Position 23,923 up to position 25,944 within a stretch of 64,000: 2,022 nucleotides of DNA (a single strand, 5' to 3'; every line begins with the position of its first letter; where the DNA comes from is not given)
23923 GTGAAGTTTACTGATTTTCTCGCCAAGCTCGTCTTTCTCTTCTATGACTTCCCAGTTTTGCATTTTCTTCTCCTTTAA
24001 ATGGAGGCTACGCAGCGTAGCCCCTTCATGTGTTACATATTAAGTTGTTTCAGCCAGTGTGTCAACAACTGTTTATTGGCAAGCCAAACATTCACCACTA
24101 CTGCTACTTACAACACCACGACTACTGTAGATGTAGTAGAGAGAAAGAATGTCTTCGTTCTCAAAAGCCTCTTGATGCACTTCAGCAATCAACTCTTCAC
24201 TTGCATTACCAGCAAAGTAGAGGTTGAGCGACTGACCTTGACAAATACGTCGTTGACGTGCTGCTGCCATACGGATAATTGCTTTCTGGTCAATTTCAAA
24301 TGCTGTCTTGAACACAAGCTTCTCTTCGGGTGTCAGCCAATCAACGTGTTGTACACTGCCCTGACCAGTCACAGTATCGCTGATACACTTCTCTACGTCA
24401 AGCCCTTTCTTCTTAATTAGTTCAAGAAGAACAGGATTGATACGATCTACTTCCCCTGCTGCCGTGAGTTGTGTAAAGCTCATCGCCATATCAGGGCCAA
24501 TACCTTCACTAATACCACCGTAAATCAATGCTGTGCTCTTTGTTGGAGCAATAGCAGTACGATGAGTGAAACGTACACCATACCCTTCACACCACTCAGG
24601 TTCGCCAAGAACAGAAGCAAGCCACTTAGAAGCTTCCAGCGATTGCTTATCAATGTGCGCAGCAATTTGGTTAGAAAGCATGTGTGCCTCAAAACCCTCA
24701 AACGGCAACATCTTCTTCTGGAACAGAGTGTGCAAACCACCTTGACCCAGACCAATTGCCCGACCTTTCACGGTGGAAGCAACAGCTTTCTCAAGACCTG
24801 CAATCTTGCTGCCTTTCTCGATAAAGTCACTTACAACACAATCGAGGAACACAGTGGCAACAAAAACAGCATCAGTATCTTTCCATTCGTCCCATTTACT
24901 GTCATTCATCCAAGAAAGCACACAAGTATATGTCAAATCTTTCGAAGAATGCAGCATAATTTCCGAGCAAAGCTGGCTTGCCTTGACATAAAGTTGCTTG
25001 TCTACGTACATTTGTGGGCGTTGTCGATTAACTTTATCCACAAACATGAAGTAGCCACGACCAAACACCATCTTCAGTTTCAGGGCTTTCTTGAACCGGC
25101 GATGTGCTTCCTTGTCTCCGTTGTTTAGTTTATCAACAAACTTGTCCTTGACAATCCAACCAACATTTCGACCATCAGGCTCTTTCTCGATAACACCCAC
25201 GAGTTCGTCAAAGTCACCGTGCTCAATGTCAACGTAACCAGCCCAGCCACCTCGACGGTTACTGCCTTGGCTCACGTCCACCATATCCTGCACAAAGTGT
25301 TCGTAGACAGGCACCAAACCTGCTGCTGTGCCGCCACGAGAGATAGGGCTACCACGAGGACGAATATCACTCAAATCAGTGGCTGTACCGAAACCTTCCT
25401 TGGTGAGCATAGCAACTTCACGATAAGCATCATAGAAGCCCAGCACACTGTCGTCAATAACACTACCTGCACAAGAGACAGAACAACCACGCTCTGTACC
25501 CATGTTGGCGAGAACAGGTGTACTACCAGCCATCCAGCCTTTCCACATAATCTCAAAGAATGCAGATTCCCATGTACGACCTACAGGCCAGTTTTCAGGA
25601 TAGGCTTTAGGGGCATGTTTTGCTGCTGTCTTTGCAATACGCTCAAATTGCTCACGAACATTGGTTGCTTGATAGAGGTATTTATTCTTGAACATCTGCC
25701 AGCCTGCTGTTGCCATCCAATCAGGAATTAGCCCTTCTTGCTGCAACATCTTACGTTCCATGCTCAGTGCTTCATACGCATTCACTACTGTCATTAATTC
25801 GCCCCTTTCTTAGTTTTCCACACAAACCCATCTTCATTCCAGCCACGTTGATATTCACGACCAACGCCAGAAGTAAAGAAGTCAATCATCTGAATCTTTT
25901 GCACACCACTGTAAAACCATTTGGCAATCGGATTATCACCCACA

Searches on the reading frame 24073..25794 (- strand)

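Call 39: search_protein_families(library=phrogs, proteins=[window:24073-25794:-], max_evalue=0.00001)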
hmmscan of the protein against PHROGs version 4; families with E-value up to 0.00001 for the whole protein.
window:24073-25794:- (573 aa): 9 families
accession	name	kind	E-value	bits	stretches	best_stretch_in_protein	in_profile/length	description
phrog_30939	-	DNA, RNA and nucleotide metabolism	2.6e-170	569.4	1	10-572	397-976/977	ribonucleotide reductase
phrog_84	-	DNA, RNA and nucleotide metabolism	9.6e-133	445.3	1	29-573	200-795/975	ribonucleoside-diphosphate reductase large subunit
phrog_12229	-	DNA, RNA and nucleotide metabolism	5.6e-48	164.7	1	23-277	3-270/577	ribonucleotide reductase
phrog_3844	-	moron, auxiliary metabolic gene and host takeover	5.5e-41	141.9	2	402-573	307-450/451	NrdA-like aerobic NDP reductase large subunit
phrog_3987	-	DNA, RNA and nucleotide metabolism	1.3e-24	87.7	1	28-200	142-315/467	ribonucleotide reductase large subunit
phrog_29665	-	unknown function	4.4e-21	76.4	1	280-417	1-150/150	-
phrog_33412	-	unknown function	6.2e-17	62.7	1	446-558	11-123/140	-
phrog_6132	-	DNA, RNA and nucleotide metabolism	2.6e-08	34.5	1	83-169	192-280/530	ribonucleotide reductase large subunit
phrog_367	-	DNA, RNA and nucleotide metabolism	5.1e-07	29.3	0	269-473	381-568/701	ribonucleotide reductase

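Call 40: search_protein_families(library=pfam, proteins=[window:24073-25794:-], max_evalue=0.001)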
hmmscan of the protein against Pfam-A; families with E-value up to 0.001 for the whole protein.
window:24073-25794:- (573 aa): 2 families
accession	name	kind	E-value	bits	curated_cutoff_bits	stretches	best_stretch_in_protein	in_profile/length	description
PF02867.20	Ribonuc_red_lgC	-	2.3e-68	231.6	23.9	3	403-546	374-515/523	Ribonucleotide reductase, barrel domain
PF00317.26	Ribonuc_red_lgN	-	2.3e-08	34.4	28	1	30-103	6-77/77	Ribonucleotide reductase, all-alpha domain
